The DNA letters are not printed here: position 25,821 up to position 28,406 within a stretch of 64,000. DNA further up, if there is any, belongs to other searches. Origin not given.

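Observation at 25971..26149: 179-bp convergent overlap between the regulator gene and the hybrid histidine kinase gene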

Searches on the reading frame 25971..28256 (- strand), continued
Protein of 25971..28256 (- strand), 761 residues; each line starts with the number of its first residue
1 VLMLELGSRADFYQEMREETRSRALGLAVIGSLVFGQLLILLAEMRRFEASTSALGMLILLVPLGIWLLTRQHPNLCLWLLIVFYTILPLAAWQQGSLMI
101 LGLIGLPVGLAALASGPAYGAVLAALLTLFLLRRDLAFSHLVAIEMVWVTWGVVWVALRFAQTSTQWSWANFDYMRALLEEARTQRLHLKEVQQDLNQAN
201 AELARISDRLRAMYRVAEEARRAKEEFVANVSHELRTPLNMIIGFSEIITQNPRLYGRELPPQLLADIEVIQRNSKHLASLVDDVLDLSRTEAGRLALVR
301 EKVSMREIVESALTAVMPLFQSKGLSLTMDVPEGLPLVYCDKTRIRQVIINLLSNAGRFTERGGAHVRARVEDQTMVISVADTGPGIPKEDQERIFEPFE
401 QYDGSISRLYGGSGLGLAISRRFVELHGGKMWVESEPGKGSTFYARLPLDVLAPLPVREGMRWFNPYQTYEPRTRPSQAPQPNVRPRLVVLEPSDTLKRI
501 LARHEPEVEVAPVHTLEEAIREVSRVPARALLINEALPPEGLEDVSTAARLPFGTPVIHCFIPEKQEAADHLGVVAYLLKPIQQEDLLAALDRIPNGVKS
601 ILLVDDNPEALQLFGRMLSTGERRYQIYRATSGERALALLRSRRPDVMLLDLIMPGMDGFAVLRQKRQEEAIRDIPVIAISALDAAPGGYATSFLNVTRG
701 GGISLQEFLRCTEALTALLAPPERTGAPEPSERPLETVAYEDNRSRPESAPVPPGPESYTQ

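Call 13: find_related_loci(query=A1, collection=genome_contigs, flank=3500)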
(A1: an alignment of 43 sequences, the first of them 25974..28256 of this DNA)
Query A1 (761 aa) in genome_contigs; peptide patterns used: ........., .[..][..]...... (x = any residue, [..] = any of these).
600 stretches matched a pattern (row limit reached: there are more); 596 encode a relative of the query (tblastn E <= 1e-3); the best 80 are kept; 80 distinct loci.
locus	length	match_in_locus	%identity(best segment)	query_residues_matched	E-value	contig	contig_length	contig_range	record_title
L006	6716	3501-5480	52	98-755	0e+0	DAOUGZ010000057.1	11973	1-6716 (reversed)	MAG TPA_asm: Anaerolineae bacterium isolate R89_281 k165_400999, whole genome shotgun sequence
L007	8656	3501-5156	52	166-720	3e-174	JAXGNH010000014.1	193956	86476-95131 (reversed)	MAG: Anaerolineae bacterium isolate AnMBR.bin251 bin251_14, whole genome shotgun sequence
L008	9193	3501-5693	36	29-753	1e-128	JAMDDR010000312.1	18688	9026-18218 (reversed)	MAG: Chloroflexota bacterium isolate FK_Sedi_B_Bin.13 NODE_10566_length_18688_cov_2.64059, whole genome shotgun sequence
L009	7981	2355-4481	33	32-760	3e-102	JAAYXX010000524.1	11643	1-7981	MAG: Chloroflexota bacterium isolate AS06rmzACSIP_190 621103_AS06, whole genome shotgun sequence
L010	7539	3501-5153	38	192-753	1e-101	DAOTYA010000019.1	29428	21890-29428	MAG TPA_asm: Anaerolineae bacterium isolate H23_299 k115_747659, whole genome shotgun sequence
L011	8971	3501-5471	33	57-725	7e-98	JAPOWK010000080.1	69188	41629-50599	MAG: Chloroflexota bacterium isolate COS2_bin_22 NODE_220_length_69188_cov_54.1897, whole genome shotgun sequence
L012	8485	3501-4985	39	188-691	6e-88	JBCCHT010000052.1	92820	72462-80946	MAG: Myxococcota bacterium isolate P01_B01_bin.73 k141_2323592_length_92820_cov_20.8729, whole genome shotgun sequence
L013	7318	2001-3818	32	196-703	3e-72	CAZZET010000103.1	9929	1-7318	MAG TPA_asm: uncultured Methylococcales bacterium isolate binchicken_co46_527 genome assembly, contig: NODE_13401_length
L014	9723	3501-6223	34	218-696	1e-69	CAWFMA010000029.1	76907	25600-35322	MAG: uncultured Verrucomicrobiae bacterium isolate MFD06298.bin.1.21 genome assembly, contig: contig_52567, whole genome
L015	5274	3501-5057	32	171-691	6e-70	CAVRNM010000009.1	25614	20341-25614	MAG: uncultured Verrucomicrobiae bacterium isolate MFD01223.bin.2.31 genome assembly, contig: contig_102203, whole genom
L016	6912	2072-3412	36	226-691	1e-67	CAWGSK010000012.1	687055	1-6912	MAG: uncultured Gemmatimonadales bacterium isolate MFD05684.bin.2.194 genome assembly, contig: contig_58138, whole genom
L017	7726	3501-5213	31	121-695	1e-65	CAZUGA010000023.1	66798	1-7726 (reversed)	MAG TPA_asm: uncultured Methylococcaceae bacterium isolate binchicken_co46_509 genome assembly, contig: NODE_660_length_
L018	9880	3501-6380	35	191-722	2e-65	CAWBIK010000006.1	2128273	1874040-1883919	MAG: uncultured Acidobacteriota bacterium isolate MFD09212.bin.1.134 genome assembly, contig: contig_3970, whole genome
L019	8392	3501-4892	36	222-684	1e-64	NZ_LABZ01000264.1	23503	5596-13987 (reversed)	Methylobacterium tarhaniae strain DSM 25844 contig_264, whole genome shotgun sequence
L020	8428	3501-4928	33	201-692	3e-64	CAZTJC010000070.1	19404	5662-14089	MAG TPA_asm: uncultured Acetobacteraceae bacterium isolate binchicken_co183_5 genome assembly, contig: NODE_2711_length_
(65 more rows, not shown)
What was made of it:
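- Tried and rejected: genome_contigs scan with the full kinase alignment A1 (call 13).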

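Call 43: predict_structure(alignment_id=A1)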
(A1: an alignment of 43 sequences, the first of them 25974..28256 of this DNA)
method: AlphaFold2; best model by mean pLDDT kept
length: 761 residues; sequences in the alignment: 43
mean_pLDDT: 78.3   pTM: 0.44
mean pLDDT of the five models: 78.3, 77.5, 74.7, 71.8, 71.4
residues with pLDDT >= 90: 214; 70-90: 386; 50-70: 68; < 50: 93
segments of 3 or more residues with pLDDT < 50: 293-297, 401-407, 452-465, 539-543, 684-703, 722-758
pLDDT, mean of each block of 10 residues (from residue 1): 66 84 88 89 80 87 90 88 90 80 88 91 93 82 92 92 88 92 92 87 78 74 73 78 88 83 84 81 68 50 89 89 92 88 88 88 92 92 89 76 48 69 84 90 89 40 48 77 81 82 83 88 84 68 55 73 70 81 88 87 94 91 90 95 95 85 91 92 45 29 60 70 41 34 39 42 42
secondary structure, 60 per line:
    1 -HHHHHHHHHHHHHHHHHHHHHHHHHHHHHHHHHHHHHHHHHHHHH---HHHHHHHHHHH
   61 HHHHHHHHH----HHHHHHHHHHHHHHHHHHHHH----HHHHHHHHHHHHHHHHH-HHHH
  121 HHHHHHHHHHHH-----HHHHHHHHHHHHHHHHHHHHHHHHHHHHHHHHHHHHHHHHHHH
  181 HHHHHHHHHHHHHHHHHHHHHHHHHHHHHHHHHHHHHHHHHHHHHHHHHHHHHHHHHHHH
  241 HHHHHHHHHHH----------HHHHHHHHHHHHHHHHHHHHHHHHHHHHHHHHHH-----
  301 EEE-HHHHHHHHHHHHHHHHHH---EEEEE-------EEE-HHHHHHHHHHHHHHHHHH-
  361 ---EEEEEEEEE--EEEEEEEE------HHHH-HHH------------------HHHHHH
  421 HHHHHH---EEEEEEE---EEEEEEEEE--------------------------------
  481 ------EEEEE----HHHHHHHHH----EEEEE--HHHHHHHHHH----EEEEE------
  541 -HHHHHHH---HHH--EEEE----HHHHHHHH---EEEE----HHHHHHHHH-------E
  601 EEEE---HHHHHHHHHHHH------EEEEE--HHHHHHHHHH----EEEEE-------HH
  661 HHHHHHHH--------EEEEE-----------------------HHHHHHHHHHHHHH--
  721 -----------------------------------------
elements in order (helices of 4 or more, strands of 3 or more residues): H2-46 H50-69 H74-94 H99-115 H117-132 H138-251 H262-295 E301-303 H305-322 E326-330 E338-340 H342-359 E364-372 E375-382 H389-392 H415-426 E430-436 E440-448 E487-491 H496-504 E509-513 H516-525 E530-534 H542-548 E557-560 H565-572 E576-579 H584-592 E600-604 H608-619 E626-630 H633-642 E647-651 H659-668 E677-681 H705-718

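Call 63: fold_search(model_id=the predicted structure, library=pdb)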
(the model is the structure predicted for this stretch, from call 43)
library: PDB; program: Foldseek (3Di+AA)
matches with E <= 10: 1114; with E <= 0.001: 344
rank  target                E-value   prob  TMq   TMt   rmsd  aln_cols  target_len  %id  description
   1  6qrj                  2.7e-21  1.00  0.23  0.35  31.8       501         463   26  Crystal structure of ShkA full-length in complex with AMPPNP (released 2020-01-08)
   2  6rgy_B                2.9e-18  1.00  0.23  0.65   7.1       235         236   40  Revisiting pH-gated conformational switch. Complex HK853-RR468 pH 7.5 (released 2020-02-19)
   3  6rgz_A                3.1e-18  1.00  0.23  0.65   7.0       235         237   40  Revisiting pH-gated conformational switch. Complex HK853-RR468 pH 6.5 (released 2020-02-19)
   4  6rh0_B                3.8e-18  1.00  0.23  0.66   6.9       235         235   40  Revisiting pH-gated conformational switch. Complex HK853-RR468 pH 5.5 (released 2020-02-19)
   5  6rh8_A                5.8e-18  1.00  0.23  0.65   6.9       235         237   38  Revisiting pH-gated conformational switch. Complex HK853 mutant H260A -RR468 mutant D53A pH 5.3 (released 2020-02-19)
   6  6rh7_A                6.4e-18  1.00  0.23  0.65   7.1       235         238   39  Revisiting pH-gated conformational switch. Complex HK853 mutant H260A -RR468 mutant D53A pH 7.5 (released 2020-02-19)
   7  4jav_A                7.5e-18  1.00  0.21  0.59   9.9       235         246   40  Structural basis of a rationally rewired protein-protein interface (HK853wt and RR468mutant V13P, L14I, I17M and N21V) (released 2013-09-04)
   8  5uht_A                8.4e-18  1.00  0.23  0.65   6.7       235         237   40  Structure of the Thermotoga maritima HK853-BeF3-RR468 complex at pH 5.0 (released 2017-12-27)
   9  6rh0_A                1.0e-17  1.00  0.23  0.66   6.9       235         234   40  Revisiting pH-gated conformational switch. Complex HK853-RR468 pH 5.5 (released 2020-02-19)
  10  6rh7_B                1.5e-17  1.00  0.23  0.66   7.0       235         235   39  Revisiting pH-gated conformational switch. Complex HK853 mutant H260A -RR468 mutant D53A pH 7.5 (released 2020-02-19)
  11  3dge_A                1.5e-17  1.00  0.23  0.65   7.0       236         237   40  Structure of a histidine kinase-response regulator complex reveals insights into Two-component signaling and a novel c (released 2009-07-07)
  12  6rfv_A                2.0e-17  1.00  0.23  0.65   7.0       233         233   39  Revisiting pH-gated conformational switch. Complex HK853-RR468 pH 7 (released 2020-02-19)
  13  6rgy_A                2.5e-17  1.00  0.23  0.65   7.0       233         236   39  Revisiting pH-gated conformational switch. Complex HK853-RR468 pH 7.5 (released 2020-02-19)
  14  6rfv_B                4.3e-17  1.00  0.23  0.66   7.0       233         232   39  Revisiting pH-gated conformational switch. Complex HK853-RR468 pH 7 (released 2020-02-19)
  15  6azr_A                4.8e-17  1.00  0.23  0.66   6.8       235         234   39  Crystal structure of the T264A HK853cp-BeF3-RR468 complex (released 2017-12-27)
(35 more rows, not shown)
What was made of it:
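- Closest known: ShkA-type hybrid histidine kinase. Same: Same domain order: DHp, CA, pseudo-receiver, receiver (calls 43, 63).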
